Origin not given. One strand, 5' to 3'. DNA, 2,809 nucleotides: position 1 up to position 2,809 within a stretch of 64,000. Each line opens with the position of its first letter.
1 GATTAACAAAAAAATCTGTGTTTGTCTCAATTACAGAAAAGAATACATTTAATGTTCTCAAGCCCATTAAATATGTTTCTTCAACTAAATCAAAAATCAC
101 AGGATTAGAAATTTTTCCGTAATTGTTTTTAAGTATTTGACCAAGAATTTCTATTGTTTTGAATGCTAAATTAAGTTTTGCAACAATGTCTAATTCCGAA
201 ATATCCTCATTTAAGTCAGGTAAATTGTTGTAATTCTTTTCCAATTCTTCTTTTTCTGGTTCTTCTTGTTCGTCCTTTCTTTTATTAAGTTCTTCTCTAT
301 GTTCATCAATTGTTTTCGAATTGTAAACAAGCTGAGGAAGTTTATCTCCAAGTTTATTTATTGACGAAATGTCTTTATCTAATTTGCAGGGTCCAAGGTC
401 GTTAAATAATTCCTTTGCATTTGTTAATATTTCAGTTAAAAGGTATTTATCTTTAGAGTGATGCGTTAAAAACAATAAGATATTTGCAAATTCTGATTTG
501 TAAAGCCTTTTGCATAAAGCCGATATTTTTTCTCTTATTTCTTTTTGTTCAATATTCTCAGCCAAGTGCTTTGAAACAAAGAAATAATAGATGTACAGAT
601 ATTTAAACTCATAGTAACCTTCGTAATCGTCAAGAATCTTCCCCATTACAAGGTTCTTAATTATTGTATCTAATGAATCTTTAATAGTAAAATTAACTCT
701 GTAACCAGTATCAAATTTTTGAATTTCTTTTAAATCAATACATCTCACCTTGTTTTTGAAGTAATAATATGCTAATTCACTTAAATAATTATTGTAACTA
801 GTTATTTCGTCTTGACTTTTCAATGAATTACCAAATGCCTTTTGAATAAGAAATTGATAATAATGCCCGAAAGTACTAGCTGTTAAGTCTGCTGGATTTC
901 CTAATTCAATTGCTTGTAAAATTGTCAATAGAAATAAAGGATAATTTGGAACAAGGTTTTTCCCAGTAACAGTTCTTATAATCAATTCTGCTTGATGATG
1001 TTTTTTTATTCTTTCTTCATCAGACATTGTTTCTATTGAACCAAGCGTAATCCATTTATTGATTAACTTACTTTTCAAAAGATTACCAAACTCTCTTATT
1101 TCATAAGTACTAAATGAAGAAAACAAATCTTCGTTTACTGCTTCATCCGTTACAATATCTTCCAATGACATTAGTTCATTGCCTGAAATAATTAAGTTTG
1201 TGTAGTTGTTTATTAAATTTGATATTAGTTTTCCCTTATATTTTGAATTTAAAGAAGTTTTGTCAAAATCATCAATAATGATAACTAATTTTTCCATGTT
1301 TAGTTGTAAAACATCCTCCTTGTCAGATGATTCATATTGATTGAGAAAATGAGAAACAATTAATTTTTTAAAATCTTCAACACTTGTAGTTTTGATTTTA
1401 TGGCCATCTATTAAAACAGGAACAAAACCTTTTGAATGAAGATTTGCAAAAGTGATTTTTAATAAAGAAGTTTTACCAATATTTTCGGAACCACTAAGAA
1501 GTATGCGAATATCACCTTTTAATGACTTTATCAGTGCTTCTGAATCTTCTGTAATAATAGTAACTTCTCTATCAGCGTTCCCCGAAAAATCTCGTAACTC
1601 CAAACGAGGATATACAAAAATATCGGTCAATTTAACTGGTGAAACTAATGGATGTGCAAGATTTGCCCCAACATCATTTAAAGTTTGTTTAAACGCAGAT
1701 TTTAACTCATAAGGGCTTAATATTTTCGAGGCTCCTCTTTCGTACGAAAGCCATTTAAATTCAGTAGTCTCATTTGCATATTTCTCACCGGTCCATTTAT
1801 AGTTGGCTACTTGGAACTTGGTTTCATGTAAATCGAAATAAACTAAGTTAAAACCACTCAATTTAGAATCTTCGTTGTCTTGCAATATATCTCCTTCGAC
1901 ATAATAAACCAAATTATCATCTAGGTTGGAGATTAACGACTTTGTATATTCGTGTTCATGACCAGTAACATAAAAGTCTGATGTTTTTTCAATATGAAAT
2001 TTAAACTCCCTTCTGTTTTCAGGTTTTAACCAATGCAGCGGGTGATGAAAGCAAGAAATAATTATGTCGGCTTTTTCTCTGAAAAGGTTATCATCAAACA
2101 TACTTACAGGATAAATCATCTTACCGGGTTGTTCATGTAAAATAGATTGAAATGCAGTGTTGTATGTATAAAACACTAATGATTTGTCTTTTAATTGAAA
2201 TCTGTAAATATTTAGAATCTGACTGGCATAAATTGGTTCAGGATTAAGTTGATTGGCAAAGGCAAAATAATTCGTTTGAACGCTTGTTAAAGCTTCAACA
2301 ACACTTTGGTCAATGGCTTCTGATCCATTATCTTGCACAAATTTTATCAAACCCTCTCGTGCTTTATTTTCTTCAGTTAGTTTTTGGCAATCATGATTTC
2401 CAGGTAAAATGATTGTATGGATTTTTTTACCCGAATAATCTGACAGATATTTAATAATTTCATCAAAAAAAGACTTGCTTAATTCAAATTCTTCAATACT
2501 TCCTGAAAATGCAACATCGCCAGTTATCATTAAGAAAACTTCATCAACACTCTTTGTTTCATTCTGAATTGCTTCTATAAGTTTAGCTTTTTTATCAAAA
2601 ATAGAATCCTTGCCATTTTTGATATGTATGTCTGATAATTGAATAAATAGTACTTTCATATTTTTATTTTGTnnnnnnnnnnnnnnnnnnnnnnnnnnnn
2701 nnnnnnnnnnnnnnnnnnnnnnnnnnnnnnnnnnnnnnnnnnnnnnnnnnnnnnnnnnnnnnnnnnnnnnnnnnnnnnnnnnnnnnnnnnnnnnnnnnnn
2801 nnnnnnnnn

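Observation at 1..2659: Unlisted >886-aa metallophosphoesterase / P-loop NTPase fusion, 13 nt downstream of hsdS: candidate R-M-linked defence effector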

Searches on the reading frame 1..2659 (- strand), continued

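Call 18: find_related_loci(query=A1, collection=genome_contigs, flank=10000)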
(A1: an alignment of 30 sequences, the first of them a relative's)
Query A1 (1032 aa) in genome_contigs; peptide patterns used: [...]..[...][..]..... (x = any residue, [..] = any of these).
210 stretches matched a pattern; 128 encode a relative of the query (tblastn E <= 1e-3); the best 80 are kept; 80 distinct loci.
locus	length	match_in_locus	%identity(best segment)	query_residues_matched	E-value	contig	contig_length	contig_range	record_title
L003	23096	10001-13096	88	1-1032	0e+0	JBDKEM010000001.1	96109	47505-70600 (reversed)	MAG: Bacteroidota bacterium isolate eastforkpoplarcreek_2019_sw_WHONDRS-S19S_0039_B_bin.8 scaffold_461471, whole genome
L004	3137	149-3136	90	1-996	0e+0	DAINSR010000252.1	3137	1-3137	MAG TPA_asm: Flavobacterium sp. isolate CTOTU46682 NODE_3343_length_3137_cov_3.916613, whole genome shotgun sequence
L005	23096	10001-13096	87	1-1032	0e+0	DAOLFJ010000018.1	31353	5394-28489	MAG TPA_asm: Saprospiraceae bacterium isolate AMR_MDS_0203 NODE_237_length_31353_cov_4.945268, whole genome shotgun sequ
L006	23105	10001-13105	55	1-1032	0e+0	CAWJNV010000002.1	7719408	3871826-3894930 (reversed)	MAG: uncultured Sphingobacteriales bacterium isolate MFD02840.bin.1.97 genome assembly, contig: contig_9525, whole genom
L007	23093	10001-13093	54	1-1032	0e+0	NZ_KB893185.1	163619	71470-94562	Spirosoma panaciterrae DSM 21099 B153DRAFT_scaffold_20.21, whole genome shotgun sequence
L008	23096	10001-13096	55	1-1032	0e+0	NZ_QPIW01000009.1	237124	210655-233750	Runella aurantiaca strain YX9 Contig9, whole genome shotgun sequence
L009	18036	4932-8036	54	1-1031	0e+0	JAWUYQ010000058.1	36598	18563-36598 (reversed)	MAG: Flavobacteriaceae bacterium isolate HBSea_ice_MAG857 BAT.857_304741_flag=1_multi=6.0000_len=36598, whole genome sho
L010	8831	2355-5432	50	1-1031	0e+0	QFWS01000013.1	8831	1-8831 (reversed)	Flavobacteriaceae bacterium LYZ1037 contig13_1, whole genome shotgun sequence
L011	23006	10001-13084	44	1-1024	0e+0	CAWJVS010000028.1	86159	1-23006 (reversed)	MAG: uncultured Bacteroidales bacterium isolate MFD04716.bin.2.78 genome assembly, contig: contig_70972, whole genome sh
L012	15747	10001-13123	44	1-1024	0e+0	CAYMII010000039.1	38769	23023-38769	MAG TPA_asm: uncultured Rikenellaceae bacterium isolate SRP220891_co4_292 genome assembly, contig: NODE_1625_length_3876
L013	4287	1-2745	42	137-1031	0e+0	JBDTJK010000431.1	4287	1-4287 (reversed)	MAG: Casimicrobiaceae bacterium isolate cluster2_bin.51 k127_3264363, whole genome shotgun sequence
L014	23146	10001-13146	45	1-1032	0e+0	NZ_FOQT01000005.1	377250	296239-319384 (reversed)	Halpernia frigidisoli strain DSM 26000, whole genome shotgun sequence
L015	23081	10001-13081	38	1-1031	0e+0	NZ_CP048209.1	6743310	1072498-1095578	Paenibacillus lycopersici strain 12200R-189 chromosome, complete genome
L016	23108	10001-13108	38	1-1031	0e+0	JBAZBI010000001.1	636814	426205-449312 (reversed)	MAG: Ignavibacteriaceae bacterium isolate SO_2017_GW1_109 NODE_71_length_636814_cov_4.195336_OW334_2017, whole genome sh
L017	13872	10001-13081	37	1-1032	0e+0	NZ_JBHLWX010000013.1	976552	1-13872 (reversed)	Fictibacillus phosphorivorans strain CCM 8426 velvet_auto_83_14, whole genome shotgun sequence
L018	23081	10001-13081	37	1-1032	0e+0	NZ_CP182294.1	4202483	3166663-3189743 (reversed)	Fictibacillus sp. JL2B1089 chromosome, complete genome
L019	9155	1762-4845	35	1-1031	0e+0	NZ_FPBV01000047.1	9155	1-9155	Alicyclobacillus macrosporangiidus strain DSM 17980, whole genome shotgun sequence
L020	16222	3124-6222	35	1-1031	0e+0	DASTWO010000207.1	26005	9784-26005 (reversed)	MAG TPA_asm: Bacillales bacterium isolate SMAG_U2390 k141_28473, whole genome shotgun sequence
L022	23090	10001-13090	38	1-1032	0e+0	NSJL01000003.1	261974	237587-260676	MAG: Nitrospira sp. isolate Ru_enrich_NS NODE_14_length_261974_cov_129.332, whole genome shotgun sequence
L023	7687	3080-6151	32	2-1031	3e-179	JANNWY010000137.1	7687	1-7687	MAG: Chthoniobacteraceae bacterium isolate VAR_34_metabat_297 VAR_34_k141_1845724, whole genome shotgun sequence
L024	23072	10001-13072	32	1-1031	4e-174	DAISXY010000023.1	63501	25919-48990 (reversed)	MAG TPA_asm: Chthoniobacterales bacterium isolate CTOTU9909 NODE_32_length_63501_cov_7.228304, whole genome shotgun sequ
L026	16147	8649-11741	30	1-1032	2e-162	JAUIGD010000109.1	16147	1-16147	MAG: Verrucomicrobiia bacterium isolate Co_bin.135 NODE_20045_length_16147_cov_0.856180, whole genome shotgun sequence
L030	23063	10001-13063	30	1-1023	2e-153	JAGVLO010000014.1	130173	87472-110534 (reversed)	MAG: Alphaproteobacteria bacterium isolate SW_2 c_000000095458, whole genome shotgun sequence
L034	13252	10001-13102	29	1-1031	1e-144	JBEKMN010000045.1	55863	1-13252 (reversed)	MAG: Terriglobia bacterium isolate SPRUCE 395 SPRUCE_395_45, whole genome shotgun sequence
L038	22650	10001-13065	30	1-1031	2e-138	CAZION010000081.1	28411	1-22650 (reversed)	MAG TPA_asm: uncultured Victivallis sp. isolate SRP272421_co1_540 genome assembly, contig: NODE_3776_length_28411_cov_12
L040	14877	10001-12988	28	1-999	2e-136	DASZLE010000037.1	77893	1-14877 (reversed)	MAG TPA_asm: Terracidiphilus sp. isolate SMAG_U5856 k141_2808777, whole genome shotgun sequence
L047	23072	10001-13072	27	1-1015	2e-132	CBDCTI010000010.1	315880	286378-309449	MAG: Dehalococcoidia bacterium isolate c2d35a5a-78d8-4247-ab51-d98fe5eb2261 genome assembly, contig: contig_10, whole ge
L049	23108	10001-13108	29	1-1031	4e-132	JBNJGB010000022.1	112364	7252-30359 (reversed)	MAG: Myxococcota bacterium isolate Y22_60dBSe2.bin.152 NODE_117_length_112364_cov_19.824389, whole genome shotgun sequen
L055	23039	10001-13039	27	1-1023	5e-128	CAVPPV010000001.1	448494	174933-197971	MAG: uncultured Acidobacteriaceae bacterium isolate MFD00008.bin.1.117 genome assembly, contig: contig_22557, whole geno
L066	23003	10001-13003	27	1-1014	1e-121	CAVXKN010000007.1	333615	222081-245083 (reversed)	MAG: uncultured Acidobacteriota bacterium isolate MFD09567.bin.1.66 genome assembly, contig: contig_41895, whole genome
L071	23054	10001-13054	28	6-1032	8e-115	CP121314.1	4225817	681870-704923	MAG: Flavobacteriaceae bacterium isolate NCC532_bact_2753 chromosome, complete genome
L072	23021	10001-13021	27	1-1017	1e-114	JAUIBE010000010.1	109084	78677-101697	MAG: Gammaproteobacteria bacterium isolate 6_bin.25 NODE_329_length_109084_cov_4.531595, whole genome shotgun sequence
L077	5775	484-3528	27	6-1031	2e-111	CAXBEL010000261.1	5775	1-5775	MAG TPA_asm: uncultured Flavobacteriaceae bacterium isolate ERR2762102_binner13_Refined_30 genome assembly, contig: ERZ3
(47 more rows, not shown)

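Call 20: search_solved_structures(query=A1, max_evalue=1)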
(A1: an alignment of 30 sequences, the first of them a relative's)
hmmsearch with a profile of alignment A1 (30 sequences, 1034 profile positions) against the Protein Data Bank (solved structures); distinct sequences matched with E-value up to 1: 50.
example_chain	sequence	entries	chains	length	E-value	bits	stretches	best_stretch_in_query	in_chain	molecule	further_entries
2xmo_A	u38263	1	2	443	0.00015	22.9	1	21-93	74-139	LMO2642 PROTEIN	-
3s3y_A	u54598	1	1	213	0.0018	19.3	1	237-308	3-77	TANDEM CYANOVIRIN-N DIMER CVN2L0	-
2dxl_A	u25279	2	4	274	0.002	19.2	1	4-90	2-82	Phosphohydrolase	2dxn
2zo9_B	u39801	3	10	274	0.002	19.2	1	4-90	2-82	Phosphohydrolase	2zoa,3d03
4o24_A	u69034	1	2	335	0.0029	18.6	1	3-90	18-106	Exonuclease, putative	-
2q8u_A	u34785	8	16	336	0.0029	18.6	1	3-90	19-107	Exonuclease, putative | Nuclease SbcCD subunit D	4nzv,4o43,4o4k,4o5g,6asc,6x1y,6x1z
3qg5_C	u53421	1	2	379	0.0033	18.5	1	4-90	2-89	Mre11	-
3s3z_A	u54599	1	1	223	0.0035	18.4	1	237-306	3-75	Tandem Cyanovirin-N Dimer CVN2L10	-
2v55_B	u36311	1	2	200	0.0057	17.7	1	368-422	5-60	RHO-RELATED GTP-BINDING PROTEIN RHOE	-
3vx4_A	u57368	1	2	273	0.026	15.5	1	378-444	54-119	Putative ABC transporter, ATP-binding protein ComA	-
6vbv_3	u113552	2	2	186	0.029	15.4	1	381-510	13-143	ADP-ribosylation factor-like protein 6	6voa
1gwn_A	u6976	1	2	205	0.041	14.8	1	379-422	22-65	Rho-related GTP-binding protein RhoE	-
4myc_A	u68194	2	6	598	0.042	14.8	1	387-436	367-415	Iron-sulfur clusters transporter ATM1, mitochondrial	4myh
7psl_A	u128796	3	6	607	0.043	14.8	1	387-436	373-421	Iron-sulfur clusters transporter ATM1, mitochondrial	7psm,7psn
7pr1_A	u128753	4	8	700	0.051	14.5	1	383-436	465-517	Putative iron-sulfur protein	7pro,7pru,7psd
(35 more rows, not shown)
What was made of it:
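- Tried and rejected: Sequence-profile search of the PDB (call 20).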

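Call 29: search_protein_families(library=padloc, alignment_id=A2, max_evalue=0.00001)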
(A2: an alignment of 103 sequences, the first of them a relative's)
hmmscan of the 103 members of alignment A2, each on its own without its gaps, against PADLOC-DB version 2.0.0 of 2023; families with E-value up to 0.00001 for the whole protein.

A. member 1, L003:8688-9986:+ (432 aa): 88 families (the best 25 are shown)
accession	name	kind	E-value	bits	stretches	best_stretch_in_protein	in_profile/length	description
PDLC03179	Specificity_I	-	1.2e-69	233.7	1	163-424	326-587/589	Type I specificity subunit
PDLC03076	Specificity_I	-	2.1e-60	203.3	1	164-403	251-487/488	Type I specificity subunit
PDLC03196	Specificity_I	-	3.7e-41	139.1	2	163-256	19-112/792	Type I specificity subunit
PDLC03189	Specificity_I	-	2.2e-39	133.6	2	203-426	197-414/459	Type I specificity subunit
PDLC03127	Specificity_I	-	4.1e-38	129.5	2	224-426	245-450/571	Type I specificity subunit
PDLC04137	mad5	-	6.4e-38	129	1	4-418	6-391/392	mads_5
PDLC03169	Specificity_I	-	3.2e-35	120.4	1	93-427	121-417/461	Type I specificity subunit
PDLC03079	Specificity_I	-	1e-33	115.2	2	220-428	19-216/470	Type I specificity subunit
PDLC03056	Specificity_I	-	5.6e-32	109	1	159-269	471-580/590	Type I specificity subunit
PDLC03090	Specificity_I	-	1.8e-31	107.9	2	226-412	17-196/434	Type I specificity subunit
PDLC03072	Specificity_I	-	1.1e-30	105.1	1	226-409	232-417/448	Type I specificity subunit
PDLC03080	Specificity_I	-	1.2e-30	104.6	1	92-424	117-450/582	Type I specificity subunit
PDLC03109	Specificity_I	-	1.3e-30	104.5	2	226-428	290-496/591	Type I specificity subunit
PDLC03096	Specificity_I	-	1.4e-30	104.6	1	163-421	20-270/658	Type I specificity subunit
PDLC03162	Specificity_I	-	2.4e-29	100.4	1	53-426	80-411/431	Type I specificity subunit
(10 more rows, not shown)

B. families by the number of members that match (of 103 scanned): 338 families (the first 25 are shown)
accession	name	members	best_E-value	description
PDLC03624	REase_MTase_IIG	5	4.1e-16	Type IIG restriction enzyme-methyltransferase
PDLC03048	REase_I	4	0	Type I restriction enzyme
PDLC03040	REase_I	4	5.9e-295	Type I restriction enzyme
PDLC03044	REase_I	4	2e-79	Type I restriction enzyme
PDLC03019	MTase_I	4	4.4e-49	Type I methyltransferase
PDLC03025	MTase_I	3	3.6e-188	Type I methyltransferase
PDLC03021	MTase_I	3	6.1e-177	Type I methyltransferase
PDLC03022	MTase_I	3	1.9e-153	Type I methyltransferase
PDLC03027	MTase_I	3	1.6e-107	Type I methyltransferase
PDLC03031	MTase_I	3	1.2e-86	Type I methyltransferase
PDLC03032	MTase_I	3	5.4e-82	Type I methyltransferase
PDLC03020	MTase_I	3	1.5e-74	Type I methyltransferase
PDLC03026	MTase_I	3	6.4e-71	Type I methyltransferase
PDLC03041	REase_I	3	8.7e-69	Type I restriction enzyme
PDLC04134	mad2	3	9.1e-61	mads_2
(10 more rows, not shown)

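Call 30: search_protein_families(library=padloc, alignment_id=A3, max_evalue=0.00001)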
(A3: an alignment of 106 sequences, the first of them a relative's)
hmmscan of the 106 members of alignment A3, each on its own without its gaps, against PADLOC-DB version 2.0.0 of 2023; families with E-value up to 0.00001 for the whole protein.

A. member 1, L003:14102-14617:+ (171 aa): 3 families
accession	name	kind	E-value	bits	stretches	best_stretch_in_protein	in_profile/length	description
PDLC02402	Aga_SIR2-PNTD1-PNTD2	-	3.6e-12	43.2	1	49-168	368-483/876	Class I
PDLC02418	Aga_SIR2-Kinase-PNTD1-PNTD2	-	1.6e-07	28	1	85-168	279-361/756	Class I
PDLC02394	pAgo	-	7.2e-07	25.3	1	54-168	233-356/1121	-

B. families by the number of members that match (of 106 scanned): 116 families (the first 25 are shown)
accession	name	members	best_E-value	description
PDLC04140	mad8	6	2e-18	mads_8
PDLC04134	mad2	4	6.8e-21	mads_2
PDLC04135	mad3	2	2.2e-58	mads_3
PDLC03031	MTase_I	2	1.7e-42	Type I methyltransferase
PDLC03022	MTase_I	2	3.1e-40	Type I methyltransferase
PDLC03019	MTase_I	2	3.5e-39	Type I methyltransferase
PDLC03027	MTase_I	2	2.6e-37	Type I methyltransferase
PDLC03035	MTase_I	2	5.8e-29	Type I methyltransferase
PDLC03032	MTase_I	2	1.2e-24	Type I methyltransferase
PDLC03240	MTase_II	2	1.5e-16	Type II methyltransferase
PDLC03020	MTase_I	2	1.3e-11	Type I methyltransferase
PDLC02335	AbiLi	2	8.6e-09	AbiLi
PDLC03029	MTase_I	1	4.4e-264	Type I methyltransferase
PDLC03044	REase_I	1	1.7e-149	Type I restriction enzyme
PDLC03633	MTase_III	1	4.6e-108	Type III methyltransferase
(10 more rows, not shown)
